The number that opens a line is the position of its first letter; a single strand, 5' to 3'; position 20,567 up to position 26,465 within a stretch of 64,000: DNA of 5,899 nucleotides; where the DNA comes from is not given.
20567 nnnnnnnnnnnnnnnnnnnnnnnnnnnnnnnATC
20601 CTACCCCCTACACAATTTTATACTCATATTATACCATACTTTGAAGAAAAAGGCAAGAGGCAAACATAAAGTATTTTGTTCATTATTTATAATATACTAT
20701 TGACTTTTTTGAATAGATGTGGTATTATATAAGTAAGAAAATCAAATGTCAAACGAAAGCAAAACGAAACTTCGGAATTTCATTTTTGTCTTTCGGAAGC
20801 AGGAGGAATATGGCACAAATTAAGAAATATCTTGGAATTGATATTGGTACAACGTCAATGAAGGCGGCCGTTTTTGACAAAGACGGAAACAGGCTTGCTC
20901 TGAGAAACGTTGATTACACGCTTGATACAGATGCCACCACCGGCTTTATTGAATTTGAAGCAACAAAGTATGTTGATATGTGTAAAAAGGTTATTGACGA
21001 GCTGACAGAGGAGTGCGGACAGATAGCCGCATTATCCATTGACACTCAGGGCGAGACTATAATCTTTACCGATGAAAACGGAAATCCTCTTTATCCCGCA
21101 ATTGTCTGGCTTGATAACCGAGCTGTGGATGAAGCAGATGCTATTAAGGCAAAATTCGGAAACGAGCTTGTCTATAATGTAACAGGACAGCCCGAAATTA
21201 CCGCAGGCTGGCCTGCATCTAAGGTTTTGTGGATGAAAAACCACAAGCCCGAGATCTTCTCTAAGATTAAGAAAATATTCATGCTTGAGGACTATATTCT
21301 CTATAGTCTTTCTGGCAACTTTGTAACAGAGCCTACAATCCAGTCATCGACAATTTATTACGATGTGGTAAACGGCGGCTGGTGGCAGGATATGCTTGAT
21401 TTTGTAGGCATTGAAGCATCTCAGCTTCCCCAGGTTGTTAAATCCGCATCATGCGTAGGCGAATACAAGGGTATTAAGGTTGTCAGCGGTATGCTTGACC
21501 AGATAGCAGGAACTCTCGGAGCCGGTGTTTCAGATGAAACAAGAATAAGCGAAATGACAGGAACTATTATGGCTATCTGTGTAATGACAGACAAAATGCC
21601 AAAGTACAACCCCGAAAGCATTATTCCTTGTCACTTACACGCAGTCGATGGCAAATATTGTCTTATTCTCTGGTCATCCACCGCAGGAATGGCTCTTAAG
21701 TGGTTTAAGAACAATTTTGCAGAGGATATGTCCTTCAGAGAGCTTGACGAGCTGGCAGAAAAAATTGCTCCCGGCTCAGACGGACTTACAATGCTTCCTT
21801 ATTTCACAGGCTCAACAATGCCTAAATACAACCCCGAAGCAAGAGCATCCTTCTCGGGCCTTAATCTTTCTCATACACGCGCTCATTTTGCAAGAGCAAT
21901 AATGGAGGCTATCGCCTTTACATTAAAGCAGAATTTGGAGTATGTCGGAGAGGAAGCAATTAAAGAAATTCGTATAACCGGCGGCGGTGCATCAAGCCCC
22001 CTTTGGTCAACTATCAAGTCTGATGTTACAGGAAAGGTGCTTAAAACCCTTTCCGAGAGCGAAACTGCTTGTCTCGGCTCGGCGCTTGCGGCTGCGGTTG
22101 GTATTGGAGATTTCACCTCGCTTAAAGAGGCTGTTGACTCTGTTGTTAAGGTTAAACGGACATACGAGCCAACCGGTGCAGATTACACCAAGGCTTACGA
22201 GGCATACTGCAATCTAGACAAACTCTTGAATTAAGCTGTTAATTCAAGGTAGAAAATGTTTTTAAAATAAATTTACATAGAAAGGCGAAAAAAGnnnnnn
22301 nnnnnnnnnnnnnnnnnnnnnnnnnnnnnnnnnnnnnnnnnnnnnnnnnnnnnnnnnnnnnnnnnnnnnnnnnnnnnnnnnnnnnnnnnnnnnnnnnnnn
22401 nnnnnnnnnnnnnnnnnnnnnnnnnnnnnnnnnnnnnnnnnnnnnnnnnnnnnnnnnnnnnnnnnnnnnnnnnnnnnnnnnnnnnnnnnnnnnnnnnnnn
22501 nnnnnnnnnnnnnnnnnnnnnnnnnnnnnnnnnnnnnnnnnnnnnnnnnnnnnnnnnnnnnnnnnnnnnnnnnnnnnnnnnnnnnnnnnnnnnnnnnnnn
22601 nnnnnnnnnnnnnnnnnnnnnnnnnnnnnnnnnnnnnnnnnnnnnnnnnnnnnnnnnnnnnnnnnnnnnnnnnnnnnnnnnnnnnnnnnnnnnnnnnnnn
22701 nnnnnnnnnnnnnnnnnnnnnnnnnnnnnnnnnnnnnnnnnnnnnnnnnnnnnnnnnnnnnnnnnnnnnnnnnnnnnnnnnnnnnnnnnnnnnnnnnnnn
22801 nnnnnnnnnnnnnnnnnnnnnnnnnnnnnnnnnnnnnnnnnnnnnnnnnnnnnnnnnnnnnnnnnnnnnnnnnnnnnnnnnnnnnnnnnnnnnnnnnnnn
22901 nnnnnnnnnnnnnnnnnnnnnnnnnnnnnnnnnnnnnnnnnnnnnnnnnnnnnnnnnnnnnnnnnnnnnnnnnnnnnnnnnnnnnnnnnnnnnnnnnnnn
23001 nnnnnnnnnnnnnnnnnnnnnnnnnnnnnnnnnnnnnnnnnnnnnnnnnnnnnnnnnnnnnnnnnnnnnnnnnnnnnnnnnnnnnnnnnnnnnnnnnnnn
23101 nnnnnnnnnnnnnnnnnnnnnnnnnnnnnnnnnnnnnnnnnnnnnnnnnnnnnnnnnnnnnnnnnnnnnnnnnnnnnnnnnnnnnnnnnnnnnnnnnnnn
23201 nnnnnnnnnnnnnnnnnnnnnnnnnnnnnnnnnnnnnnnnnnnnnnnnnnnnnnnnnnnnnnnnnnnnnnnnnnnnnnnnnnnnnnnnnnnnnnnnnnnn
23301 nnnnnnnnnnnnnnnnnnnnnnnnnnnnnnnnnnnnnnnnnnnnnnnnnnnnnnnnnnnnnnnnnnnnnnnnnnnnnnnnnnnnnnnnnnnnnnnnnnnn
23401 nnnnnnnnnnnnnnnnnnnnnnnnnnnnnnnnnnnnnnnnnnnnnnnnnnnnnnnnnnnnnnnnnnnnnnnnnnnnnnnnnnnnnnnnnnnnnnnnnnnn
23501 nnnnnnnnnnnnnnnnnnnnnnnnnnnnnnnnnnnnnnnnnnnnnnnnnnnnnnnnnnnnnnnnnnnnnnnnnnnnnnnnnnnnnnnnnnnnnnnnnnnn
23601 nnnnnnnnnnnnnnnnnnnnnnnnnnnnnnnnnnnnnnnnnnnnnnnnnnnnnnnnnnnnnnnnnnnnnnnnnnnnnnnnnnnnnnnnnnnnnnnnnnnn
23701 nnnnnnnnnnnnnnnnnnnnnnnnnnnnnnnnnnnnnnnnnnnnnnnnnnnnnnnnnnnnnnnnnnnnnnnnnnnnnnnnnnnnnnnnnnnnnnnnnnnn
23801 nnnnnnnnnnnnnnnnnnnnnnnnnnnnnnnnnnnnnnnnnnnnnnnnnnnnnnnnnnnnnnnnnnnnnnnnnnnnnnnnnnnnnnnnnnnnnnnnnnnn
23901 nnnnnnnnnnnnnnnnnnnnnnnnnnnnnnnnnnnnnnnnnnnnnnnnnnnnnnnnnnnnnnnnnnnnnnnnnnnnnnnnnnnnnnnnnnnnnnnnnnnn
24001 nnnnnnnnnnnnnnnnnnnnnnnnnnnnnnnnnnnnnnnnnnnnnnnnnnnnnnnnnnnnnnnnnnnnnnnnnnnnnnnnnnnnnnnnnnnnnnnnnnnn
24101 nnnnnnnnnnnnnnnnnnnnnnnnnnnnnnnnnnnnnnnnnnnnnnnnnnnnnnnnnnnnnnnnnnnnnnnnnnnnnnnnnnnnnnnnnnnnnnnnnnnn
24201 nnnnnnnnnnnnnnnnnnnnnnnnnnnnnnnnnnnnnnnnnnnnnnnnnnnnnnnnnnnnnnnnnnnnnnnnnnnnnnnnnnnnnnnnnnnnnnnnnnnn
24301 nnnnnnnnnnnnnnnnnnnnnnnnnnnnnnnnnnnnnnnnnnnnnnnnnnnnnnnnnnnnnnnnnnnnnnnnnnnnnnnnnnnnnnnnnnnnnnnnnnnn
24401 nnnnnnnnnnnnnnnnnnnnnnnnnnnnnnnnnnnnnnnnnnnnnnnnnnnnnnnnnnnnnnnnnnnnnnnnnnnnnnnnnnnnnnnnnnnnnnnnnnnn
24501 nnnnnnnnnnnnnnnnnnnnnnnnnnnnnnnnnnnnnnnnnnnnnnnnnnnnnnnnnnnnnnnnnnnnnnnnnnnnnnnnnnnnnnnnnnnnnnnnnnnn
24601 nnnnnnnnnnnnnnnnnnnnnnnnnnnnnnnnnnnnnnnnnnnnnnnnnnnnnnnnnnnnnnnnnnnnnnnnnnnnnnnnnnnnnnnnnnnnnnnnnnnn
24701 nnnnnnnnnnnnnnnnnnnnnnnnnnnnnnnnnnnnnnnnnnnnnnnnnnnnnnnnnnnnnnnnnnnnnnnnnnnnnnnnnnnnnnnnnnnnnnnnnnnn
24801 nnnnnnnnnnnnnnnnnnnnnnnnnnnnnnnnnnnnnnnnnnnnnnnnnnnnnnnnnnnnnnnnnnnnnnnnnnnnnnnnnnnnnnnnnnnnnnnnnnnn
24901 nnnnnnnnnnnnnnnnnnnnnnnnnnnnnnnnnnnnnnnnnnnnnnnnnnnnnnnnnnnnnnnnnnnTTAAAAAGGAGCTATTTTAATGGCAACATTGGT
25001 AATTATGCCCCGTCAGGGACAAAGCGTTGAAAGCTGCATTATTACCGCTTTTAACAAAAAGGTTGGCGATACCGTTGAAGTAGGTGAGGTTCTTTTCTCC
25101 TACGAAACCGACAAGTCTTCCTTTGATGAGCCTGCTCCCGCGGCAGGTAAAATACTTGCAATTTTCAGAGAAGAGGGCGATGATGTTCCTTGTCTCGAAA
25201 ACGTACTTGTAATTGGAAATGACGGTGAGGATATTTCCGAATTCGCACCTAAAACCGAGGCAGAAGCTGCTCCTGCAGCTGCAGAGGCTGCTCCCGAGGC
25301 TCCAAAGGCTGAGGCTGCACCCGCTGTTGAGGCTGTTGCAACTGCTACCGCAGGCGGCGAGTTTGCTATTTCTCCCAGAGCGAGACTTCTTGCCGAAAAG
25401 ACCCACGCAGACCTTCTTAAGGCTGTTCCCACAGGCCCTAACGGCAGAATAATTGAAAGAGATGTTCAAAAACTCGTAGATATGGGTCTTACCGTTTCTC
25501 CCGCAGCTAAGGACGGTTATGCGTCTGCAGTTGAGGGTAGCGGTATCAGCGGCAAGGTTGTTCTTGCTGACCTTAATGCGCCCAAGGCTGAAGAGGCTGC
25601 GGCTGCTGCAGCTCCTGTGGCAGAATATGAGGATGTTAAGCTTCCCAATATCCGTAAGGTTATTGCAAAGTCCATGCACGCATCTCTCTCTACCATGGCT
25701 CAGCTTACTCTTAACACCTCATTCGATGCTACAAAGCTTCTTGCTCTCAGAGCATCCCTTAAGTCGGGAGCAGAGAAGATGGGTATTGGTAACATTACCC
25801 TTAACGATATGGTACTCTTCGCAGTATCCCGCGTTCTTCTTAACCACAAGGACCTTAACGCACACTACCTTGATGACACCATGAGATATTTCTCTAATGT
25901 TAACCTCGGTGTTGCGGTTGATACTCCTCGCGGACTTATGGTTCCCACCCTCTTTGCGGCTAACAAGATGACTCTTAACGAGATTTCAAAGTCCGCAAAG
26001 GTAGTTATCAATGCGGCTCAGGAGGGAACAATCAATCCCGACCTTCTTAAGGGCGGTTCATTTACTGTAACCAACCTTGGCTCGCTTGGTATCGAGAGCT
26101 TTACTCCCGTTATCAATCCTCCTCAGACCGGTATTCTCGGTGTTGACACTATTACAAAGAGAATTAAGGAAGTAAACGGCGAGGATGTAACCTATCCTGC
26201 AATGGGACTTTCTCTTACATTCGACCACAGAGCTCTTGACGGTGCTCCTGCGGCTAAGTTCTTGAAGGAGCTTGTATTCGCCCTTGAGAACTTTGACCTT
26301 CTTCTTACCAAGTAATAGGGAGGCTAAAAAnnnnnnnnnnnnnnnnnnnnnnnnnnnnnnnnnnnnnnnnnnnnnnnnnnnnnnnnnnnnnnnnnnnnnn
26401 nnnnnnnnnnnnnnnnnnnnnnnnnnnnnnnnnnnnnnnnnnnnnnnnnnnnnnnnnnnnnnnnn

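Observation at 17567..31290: One tightly packed DeoR-linked operon joins an unassigned sugar-phosphate module to a complete 2-oxoacid/acetoin dehydrogenase complex and LplA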

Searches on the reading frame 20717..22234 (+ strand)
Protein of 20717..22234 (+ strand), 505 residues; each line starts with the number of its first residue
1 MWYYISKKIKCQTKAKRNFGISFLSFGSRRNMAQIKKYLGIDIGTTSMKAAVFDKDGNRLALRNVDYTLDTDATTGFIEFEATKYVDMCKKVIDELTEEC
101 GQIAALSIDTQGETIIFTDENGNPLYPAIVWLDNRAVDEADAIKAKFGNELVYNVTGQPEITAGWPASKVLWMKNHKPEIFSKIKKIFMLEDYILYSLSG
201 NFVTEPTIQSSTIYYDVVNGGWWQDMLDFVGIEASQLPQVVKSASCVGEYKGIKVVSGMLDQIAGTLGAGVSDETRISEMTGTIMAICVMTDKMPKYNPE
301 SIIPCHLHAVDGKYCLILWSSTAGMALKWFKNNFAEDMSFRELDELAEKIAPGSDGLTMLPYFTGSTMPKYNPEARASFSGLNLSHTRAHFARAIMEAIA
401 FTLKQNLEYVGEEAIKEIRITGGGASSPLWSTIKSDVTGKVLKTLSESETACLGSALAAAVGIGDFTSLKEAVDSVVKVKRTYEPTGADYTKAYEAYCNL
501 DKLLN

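Call 3: search_protein_families(library=pfam, proteins=[window:20717-22234:+])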
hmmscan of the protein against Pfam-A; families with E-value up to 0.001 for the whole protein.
window:20717-22234:+ (505 aa): 2 families
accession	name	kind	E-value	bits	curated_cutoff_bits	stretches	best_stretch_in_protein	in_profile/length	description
PF00370.27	FGGY_N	-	2.3e-52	178.5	28.8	1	38-251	2-217/245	FGGY family of carbohydrate kinases, N-terminal domain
PF02782.22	FGGY_C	-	6.2e-25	88.6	27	1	314-462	38-197/198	FGGY family of carbohydrate kinases, C-terminal domain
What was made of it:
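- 20810..22234 (+): FGGY sugar kinase of unassigned specificity (474 aa from ATG 20810; the ORF opens at 20717). FGGY_N and FGGY_C domains (call 3).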

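Call 4: search_protein_families(library=ncbifam, proteins=[window:20717-22234:+])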
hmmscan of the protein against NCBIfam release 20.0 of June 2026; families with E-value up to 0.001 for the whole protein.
window:20717-22234:+ (505 aa): 13 families
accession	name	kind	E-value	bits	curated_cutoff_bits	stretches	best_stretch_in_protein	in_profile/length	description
TIGR01312.1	XylB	equivalog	1.8e-93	313.7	380.25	1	39-500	1-479/481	xylulokinase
TIGR01314.1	gntK_FGGY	equivalog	5.1e-64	216.6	648.55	1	39-491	3-477/505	gluconokinase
NF008187.0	PRK10939.1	equivalog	1.5e-57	195.4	528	1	36-492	4-488/521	autoinducer-2 kinase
TIGR01311.1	glycerol_kin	equivalog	2.1e-56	191.2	590.35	1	40-492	5-479/496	glycerol kinase GlpK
NF000756.0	PRK00047.1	subfamily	2e-49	168.2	498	1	37-492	5-480/502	glycerol kinase GlpK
NF011601.0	PRK15027.1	equivalog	5.7e-45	153.6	912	1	38-488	2-460/484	xylulokinase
TIGR02628.1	fuculo_kin_coli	equivalog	1.7e-39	136.1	470.9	1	41-485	6-464/465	L-fuculokinase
NF003154.0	PRK04123.1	equivalog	5e-31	108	428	2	244-501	260-534/554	ribulokinase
TIGR01315.1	5C_CHO_kinase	subfamily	1.8e-27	96.3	408.7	2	38-268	2-242/541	FGGY family pentulose kinase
TIGR02627.1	rhamnulo_kin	equivalog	6.1e-23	81.1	527.95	1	41-254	3-218/454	rhamnulokinase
TIGR01234.1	L-ribulokinase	equivalog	1.6e-21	76.7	583.25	2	241-500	250-526/536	ribulokinase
NF007925.0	PRK10640.1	equivalog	1.6e-20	73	639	1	35-251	3-221/489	rhamnulokinase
TIGR00744.1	ROK_glcA_fam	subfamily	0.00055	19.3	260.35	0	39-92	1-54/318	ROK family glucokinase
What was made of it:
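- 20810..22234 (+): XylB scores 313.7 bits, below the 380 cut-off (call 4).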

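Call 87: search_solved_structures(query=window:20810-22234:+, max_evalue=1e-25)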
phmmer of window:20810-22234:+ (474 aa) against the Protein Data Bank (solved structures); distinct sequences matched with E-value up to 1e-25: 34.
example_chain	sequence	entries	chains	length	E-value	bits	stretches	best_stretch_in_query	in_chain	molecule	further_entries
3gbt_A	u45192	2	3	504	1.2e-44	156.2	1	4-470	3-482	Gluconate kinase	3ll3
2zf5_O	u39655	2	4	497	8.4e-44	153.4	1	7-460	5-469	Glycerol kinase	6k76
6k78_B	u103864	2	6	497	3e-43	151.6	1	7-460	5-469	Glycerol kinase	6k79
6k78_A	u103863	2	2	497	3.1e-43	151.6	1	7-460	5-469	Glycerol kinase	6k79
3ifr_A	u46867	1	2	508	3.3e-41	144.9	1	2-462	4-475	Carbohydrate kinase, FGGY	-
5ya0_A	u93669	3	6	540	6.8e-40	140.5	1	5-456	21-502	Autoinducer-2 kinase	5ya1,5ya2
2itm_A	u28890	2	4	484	3.1e-39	138.4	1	7-454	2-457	Xylulose kinase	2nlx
3h45_X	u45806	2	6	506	4.4e-37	131.3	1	4-441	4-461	Glycerol kinase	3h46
3h3n_X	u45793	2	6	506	5.5e-37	130.9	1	4-441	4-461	Glycerol kinase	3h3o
3flc_O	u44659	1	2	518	5.8e-37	130.9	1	4-441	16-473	Glycerol kinase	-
1r59_O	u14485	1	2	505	1.2e-36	129.8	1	7-441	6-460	Glycerol kinase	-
3d7e_O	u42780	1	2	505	1.4e-36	129.6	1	7-441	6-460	Glycerol kinase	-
1xup_O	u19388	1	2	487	2.1e-36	129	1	8-441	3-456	Glycerol kinase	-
2dpn_A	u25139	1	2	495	2.5e-36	128.8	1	8-436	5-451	Glycerol kinase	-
5vm1_A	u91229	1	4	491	3.6e-34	121.7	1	6-465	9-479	Xylulokinase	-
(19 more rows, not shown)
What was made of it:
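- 20810..22234 (+): PDB hits are spread evenly over gluconate kinase, glycerol kinase, AI-2 kinase and xylulose kinase at 138-156 bits (call 87).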

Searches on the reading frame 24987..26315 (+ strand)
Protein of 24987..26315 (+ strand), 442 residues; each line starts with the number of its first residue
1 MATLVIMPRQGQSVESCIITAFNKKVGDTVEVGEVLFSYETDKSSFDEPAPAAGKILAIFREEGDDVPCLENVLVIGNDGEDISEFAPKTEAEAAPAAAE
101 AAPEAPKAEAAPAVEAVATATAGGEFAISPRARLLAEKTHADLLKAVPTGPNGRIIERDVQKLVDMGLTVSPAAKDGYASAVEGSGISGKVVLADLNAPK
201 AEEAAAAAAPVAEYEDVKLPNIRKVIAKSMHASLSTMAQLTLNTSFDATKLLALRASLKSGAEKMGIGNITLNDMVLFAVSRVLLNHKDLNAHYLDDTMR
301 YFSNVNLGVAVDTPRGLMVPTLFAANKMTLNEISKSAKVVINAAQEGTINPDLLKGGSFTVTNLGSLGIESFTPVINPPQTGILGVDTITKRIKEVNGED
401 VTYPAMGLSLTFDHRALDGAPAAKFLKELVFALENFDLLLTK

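Call 3: search_protein_families(library=pfam, proteins=[window:24987-26315:+])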
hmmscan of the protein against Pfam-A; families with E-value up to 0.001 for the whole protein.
window:24987-26315:+ (442 aa): 3 families
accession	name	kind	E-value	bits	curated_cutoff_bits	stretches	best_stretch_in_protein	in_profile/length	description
PF00198.28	2-oxoacid_dh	-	6.8e-68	229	23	1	213-440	3-231/232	2-oxoacid dehydrogenases acyltransferase (catalytic domain)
PF00364.28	Biotin_lipoyl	-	1.3e-11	44.6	22.1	1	5-68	3-65/73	Biotin-requiring enzyme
PF02817.22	E3_binding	-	1.3e-09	38.5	23.7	1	128-161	3-36/36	e3 binding domain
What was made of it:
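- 24987..26315 (+): E2 dihydrolipoyl acyltransferase. Lipoyl, E3-binding and catalytic domains (call 3).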

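Call 4: search_protein_families(library=ncbifam, proteins=[window:24987-26315:+])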
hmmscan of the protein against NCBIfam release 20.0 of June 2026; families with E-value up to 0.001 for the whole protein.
window:24987-26315:+ (442 aa): 11 families
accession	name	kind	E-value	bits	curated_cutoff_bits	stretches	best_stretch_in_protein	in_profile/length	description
NF008814.0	PRK11854.1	equivalog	6.8e-78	262.6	722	1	5-437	210-633/637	pyruvate dehydrogenase complex dihydrolipoyllysine-residue acetyltransferase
TIGR01349.1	PDHac_trf_mito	equivalog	2.2e-74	251.2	445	1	5-435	2-431/437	pyruvate dehydrogenase complex dihydrolipoamide acetyltransferase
TIGR02927.1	SucB_Actino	equivalog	2.4e-64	218.2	423.45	1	2-434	126-569/579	2-oxoglutarate dehydrogenase, E2 component, dihydrolipoamide succinyltransferase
NF004309.0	PRK05704.1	equivalog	5.9e-58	197.1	449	1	3-440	3-405/408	2-oxoglutarate dehydrogenase complex dihydrolipoyllysine-residue succinyltransferase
TIGR01348.1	PDHac_trf_long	equivalog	6.9e-58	196.6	552.1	1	7-438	160-584/587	dihydrolipoyllysine-residue acetyltransferase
TIGR01347.1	sucB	equivalog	1.3e-57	195.8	378.65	2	196-440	157-401/404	dihydrolipoyllysine-residue succinyltransferase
NF011416.0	PRK14843.1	equivalog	8.5e-52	176.2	429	1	119-435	42-341/347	dihydrolipoamide acetyltransferase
NF008815.0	PRK11857.1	equivalog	5.5e-47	160.7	378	1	127-439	5-305/308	dihydrolipoamide acetyltransferase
NF008907.0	PRK12270.1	equivalog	6.6e-20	70.5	878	1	91-431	68-359/1241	multifunctional oxoglutarate decarboxylase/oxoglutarate dehydrogenase thiamine pyrophosphate-binding subunit/dihydrolipoyllysine-residue suc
NF011457.0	PRK14875.1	equivalog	5e-12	45.5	307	1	2-165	3-123/372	acetoin dehydrogenase dihydrolipoyllysine-residue acetyltransferase subunit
NF008854.0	PRK11892.1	equivalog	2.1e-09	36.6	454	1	1-119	1-120/464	pyruvate dehydrogenase complex E1 component subunit beta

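Call 53: find_related_loci(query=window:24987-26315:+, collection=metagenome_contigs, flank=9000)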
Query window:24987-26315:+ (442 aa) in metagenome_contigs; peptide patterns used: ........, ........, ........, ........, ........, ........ (x = any residue, [..] = any of these).
315 stretches matched a pattern; 15 encode a relative of the query (tblastn E <= 1e-3); 15 distinct loci.
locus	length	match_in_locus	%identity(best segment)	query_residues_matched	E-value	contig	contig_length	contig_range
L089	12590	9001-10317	77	1-442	0e+0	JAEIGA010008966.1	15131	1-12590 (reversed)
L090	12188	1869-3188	77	1-442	0e+0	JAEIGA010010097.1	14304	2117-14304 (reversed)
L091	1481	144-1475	78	1-442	0e+0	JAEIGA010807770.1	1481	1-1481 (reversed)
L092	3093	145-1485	75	1-442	0e+0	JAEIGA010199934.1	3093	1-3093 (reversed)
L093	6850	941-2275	75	1-442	0e+0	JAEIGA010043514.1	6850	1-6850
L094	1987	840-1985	75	1-380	0e+0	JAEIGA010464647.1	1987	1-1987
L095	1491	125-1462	46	1-442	5e-129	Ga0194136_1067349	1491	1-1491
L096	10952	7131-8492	37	1-440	6e-78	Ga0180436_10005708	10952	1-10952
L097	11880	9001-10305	39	1-440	1e-72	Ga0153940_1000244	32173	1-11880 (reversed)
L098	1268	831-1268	83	1-146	6e-66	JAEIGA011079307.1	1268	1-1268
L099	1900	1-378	79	317-442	8e-62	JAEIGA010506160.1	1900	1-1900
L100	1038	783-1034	92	1-84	2e-49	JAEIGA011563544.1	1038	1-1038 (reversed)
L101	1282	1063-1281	95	1-73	2e-42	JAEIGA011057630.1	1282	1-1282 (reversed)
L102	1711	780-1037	47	1-102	4e-17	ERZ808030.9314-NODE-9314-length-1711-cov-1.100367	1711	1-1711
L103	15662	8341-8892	28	271-436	8e-17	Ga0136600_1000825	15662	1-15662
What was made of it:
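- Tried and rejected: The metagenome scan with E2 returned only 15 loci, most of them short (call 53).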
